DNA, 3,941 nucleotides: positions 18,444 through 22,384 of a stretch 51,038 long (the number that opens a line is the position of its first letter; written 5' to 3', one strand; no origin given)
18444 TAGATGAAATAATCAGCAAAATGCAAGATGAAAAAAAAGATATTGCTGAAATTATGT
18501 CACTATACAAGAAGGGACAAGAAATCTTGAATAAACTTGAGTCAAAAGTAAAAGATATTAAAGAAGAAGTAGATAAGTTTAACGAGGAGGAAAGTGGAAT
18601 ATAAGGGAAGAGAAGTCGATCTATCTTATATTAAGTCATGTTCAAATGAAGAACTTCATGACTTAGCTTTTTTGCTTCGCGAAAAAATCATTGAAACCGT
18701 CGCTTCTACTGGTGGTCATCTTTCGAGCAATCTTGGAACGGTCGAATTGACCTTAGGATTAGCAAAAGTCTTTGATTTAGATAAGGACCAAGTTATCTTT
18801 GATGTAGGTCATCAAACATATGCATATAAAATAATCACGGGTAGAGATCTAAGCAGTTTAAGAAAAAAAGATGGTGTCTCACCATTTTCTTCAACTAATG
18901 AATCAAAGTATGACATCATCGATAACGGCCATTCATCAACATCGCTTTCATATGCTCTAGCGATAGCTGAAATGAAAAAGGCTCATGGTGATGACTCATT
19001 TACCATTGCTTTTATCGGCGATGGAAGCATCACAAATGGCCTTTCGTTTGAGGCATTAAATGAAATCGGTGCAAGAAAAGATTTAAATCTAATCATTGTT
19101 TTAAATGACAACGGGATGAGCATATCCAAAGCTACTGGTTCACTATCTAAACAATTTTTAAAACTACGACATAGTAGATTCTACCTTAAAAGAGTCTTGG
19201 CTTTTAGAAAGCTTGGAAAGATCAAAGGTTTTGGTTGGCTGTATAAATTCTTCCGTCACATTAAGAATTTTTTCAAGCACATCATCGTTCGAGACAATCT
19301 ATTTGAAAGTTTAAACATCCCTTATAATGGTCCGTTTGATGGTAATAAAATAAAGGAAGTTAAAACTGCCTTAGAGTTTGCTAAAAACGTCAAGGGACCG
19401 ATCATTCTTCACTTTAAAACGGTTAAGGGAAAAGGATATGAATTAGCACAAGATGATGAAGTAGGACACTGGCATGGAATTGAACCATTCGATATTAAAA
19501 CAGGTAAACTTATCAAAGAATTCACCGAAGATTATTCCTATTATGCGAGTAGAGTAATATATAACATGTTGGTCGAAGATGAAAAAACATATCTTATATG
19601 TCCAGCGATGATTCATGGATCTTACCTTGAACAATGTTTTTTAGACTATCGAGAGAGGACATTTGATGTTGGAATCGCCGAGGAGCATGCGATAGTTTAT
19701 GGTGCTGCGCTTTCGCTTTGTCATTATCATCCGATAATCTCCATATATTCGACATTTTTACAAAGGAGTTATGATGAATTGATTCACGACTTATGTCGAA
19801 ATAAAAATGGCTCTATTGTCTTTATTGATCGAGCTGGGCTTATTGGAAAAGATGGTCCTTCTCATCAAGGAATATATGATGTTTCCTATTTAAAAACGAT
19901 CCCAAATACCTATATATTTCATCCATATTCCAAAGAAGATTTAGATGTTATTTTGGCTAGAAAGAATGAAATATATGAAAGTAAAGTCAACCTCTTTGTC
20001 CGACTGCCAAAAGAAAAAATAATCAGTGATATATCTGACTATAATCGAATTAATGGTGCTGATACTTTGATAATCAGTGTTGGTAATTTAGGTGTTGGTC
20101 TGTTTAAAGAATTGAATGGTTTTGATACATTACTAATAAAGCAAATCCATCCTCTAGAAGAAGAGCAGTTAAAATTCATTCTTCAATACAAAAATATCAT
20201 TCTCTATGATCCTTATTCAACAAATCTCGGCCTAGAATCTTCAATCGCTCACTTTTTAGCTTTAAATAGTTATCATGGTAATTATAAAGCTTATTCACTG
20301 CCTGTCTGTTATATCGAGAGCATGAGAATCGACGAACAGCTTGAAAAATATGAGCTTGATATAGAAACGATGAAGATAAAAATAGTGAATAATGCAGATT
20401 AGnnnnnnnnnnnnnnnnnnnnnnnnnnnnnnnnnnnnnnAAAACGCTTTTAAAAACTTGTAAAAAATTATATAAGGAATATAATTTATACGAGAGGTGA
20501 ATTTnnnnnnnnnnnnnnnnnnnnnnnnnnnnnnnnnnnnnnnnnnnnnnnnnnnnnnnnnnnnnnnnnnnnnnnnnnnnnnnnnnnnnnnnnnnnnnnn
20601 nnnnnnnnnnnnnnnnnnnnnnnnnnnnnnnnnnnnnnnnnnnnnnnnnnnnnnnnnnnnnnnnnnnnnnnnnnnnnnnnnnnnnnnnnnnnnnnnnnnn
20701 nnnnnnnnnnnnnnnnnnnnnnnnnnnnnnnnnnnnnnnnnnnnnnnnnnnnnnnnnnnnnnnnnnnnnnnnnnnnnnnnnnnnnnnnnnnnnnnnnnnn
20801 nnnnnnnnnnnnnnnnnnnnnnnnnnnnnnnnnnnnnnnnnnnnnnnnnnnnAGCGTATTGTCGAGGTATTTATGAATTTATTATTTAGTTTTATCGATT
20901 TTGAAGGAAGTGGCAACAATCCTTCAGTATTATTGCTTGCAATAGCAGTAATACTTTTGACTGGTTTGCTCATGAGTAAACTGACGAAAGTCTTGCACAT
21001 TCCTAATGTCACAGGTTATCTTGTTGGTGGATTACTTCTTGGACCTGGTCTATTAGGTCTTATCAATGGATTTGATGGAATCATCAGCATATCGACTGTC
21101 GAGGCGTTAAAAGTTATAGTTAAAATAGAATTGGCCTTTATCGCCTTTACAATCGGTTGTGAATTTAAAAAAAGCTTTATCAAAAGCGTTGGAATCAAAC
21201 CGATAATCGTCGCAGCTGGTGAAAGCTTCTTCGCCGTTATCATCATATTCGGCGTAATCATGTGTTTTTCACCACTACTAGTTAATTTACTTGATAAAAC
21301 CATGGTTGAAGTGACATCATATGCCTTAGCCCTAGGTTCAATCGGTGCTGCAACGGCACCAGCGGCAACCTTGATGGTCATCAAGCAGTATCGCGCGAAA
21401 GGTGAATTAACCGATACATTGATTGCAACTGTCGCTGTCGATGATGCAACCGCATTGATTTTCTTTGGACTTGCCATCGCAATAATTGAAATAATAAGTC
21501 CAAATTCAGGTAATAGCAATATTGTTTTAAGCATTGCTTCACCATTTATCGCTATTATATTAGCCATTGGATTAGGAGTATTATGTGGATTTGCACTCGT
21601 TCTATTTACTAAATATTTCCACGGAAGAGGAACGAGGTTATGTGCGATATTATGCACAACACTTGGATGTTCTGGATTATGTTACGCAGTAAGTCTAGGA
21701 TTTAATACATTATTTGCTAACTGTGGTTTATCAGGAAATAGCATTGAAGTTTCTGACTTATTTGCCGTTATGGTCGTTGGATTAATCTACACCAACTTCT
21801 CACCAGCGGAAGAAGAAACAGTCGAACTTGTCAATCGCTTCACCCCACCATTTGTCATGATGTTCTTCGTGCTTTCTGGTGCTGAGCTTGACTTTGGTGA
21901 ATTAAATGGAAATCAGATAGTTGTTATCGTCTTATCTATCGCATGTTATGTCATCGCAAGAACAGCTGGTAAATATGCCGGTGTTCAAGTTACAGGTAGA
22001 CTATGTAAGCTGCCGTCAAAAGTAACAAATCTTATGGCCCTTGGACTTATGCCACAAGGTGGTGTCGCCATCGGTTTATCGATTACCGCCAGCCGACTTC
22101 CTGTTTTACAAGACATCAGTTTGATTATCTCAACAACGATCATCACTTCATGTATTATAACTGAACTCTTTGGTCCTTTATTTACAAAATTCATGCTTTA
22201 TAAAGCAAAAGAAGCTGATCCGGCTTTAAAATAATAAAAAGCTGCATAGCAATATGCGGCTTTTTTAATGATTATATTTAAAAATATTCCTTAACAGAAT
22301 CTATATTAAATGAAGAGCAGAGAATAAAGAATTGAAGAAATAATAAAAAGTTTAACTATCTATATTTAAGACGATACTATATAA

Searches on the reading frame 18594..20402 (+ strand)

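Call 53: search_protein_families(library=pfam, proteins=[window:18594-20402:+], max_evalue=0.00001)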
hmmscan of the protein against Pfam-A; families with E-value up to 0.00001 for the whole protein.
window:18594-20402:+ (602 aa): 3 families
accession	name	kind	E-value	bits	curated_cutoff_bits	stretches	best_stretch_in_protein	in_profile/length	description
PF13292.11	DXP_synthase_N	-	4.1e-86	289.1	21.2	1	13-276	10-274/274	1-deoxy-D-xylulose-5-phosphate synthase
PF02779.29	Transket_pyr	-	2.3e-23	83.1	27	1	319-475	10-171/174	Transketolase, pyrimidine binding domain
PF00456.26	Transketolase_N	-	4.7e-07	29.5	22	0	133-183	143-193/334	Transketolase, thiamine diphosphate binding domain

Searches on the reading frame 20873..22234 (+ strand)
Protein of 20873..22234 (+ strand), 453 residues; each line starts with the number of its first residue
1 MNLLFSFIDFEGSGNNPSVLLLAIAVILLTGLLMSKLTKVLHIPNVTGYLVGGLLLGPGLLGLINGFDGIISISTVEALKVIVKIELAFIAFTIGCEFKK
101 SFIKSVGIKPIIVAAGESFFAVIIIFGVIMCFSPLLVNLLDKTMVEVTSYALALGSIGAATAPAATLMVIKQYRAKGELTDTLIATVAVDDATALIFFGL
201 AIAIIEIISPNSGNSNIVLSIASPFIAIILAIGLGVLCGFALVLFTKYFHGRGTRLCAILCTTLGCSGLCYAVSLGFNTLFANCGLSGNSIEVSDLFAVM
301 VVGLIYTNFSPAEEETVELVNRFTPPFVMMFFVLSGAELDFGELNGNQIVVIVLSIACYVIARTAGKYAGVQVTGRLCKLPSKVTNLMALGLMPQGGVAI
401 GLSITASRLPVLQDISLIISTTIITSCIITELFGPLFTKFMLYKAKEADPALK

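Call 53: search_protein_families(library=pfam, proteins=[window:20873-22234:+], max_evalue=0.00001)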
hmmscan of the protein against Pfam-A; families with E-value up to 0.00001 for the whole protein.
window:20873-22234:+ (453 aa): 1 family
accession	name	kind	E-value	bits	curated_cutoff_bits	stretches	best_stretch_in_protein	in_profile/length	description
PF00999.27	Na_H_Exchanger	-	4.3e-30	105.3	26.2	1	26-433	3-369/375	Sodium/hydrogen exchanger, transmembrane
